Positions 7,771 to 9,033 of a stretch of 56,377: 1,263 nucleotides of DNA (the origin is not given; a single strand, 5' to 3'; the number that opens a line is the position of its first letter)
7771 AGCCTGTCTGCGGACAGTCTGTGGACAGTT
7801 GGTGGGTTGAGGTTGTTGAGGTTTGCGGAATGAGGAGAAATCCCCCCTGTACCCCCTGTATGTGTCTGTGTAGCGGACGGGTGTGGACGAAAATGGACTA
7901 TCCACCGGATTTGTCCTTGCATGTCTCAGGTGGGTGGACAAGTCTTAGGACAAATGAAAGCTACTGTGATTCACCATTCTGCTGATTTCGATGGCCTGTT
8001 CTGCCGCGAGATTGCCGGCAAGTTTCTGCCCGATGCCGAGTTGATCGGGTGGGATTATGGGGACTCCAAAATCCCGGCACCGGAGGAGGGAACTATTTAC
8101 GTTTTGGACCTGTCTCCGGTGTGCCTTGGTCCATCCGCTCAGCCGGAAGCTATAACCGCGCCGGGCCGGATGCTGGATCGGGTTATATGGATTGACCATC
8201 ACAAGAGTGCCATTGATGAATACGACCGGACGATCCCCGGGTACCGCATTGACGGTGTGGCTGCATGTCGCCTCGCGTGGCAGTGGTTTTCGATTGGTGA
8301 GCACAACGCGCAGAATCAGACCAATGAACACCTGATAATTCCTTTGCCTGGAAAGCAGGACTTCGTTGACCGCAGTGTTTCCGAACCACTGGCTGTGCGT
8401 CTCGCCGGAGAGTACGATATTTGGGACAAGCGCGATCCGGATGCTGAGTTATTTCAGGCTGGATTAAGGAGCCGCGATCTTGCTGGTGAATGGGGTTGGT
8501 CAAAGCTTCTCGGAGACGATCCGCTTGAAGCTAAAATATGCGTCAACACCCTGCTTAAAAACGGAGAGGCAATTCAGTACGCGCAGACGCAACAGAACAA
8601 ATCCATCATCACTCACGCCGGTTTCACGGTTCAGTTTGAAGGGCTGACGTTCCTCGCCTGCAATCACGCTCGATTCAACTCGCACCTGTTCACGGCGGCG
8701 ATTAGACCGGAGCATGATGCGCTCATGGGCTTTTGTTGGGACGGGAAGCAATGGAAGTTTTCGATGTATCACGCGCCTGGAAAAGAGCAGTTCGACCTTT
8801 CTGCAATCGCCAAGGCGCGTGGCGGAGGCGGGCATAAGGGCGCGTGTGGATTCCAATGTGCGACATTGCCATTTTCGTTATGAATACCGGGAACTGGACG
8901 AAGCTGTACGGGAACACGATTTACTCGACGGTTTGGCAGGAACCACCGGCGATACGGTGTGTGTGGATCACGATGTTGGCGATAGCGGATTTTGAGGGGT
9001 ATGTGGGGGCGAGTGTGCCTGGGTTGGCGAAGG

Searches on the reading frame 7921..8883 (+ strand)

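Call 44: search_protein_families(library=pfam, proteins=[window:7921-8883:+], max_evalue=0.01)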
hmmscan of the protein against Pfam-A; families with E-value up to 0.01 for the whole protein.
window:7921-8883:+ (320 aa): 0 families

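Call 47: search_protein_families(library=phrogs, proteins=[window:7921-8883:+], max_evalue=0.001)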
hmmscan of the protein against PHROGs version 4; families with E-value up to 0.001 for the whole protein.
window:7921-8883:+ (320 aa): 1 family
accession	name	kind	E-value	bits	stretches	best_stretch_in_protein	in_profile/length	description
phrog_4771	-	other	5.8e-23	82.5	1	11-315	15-285/363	DHH phosphoesterase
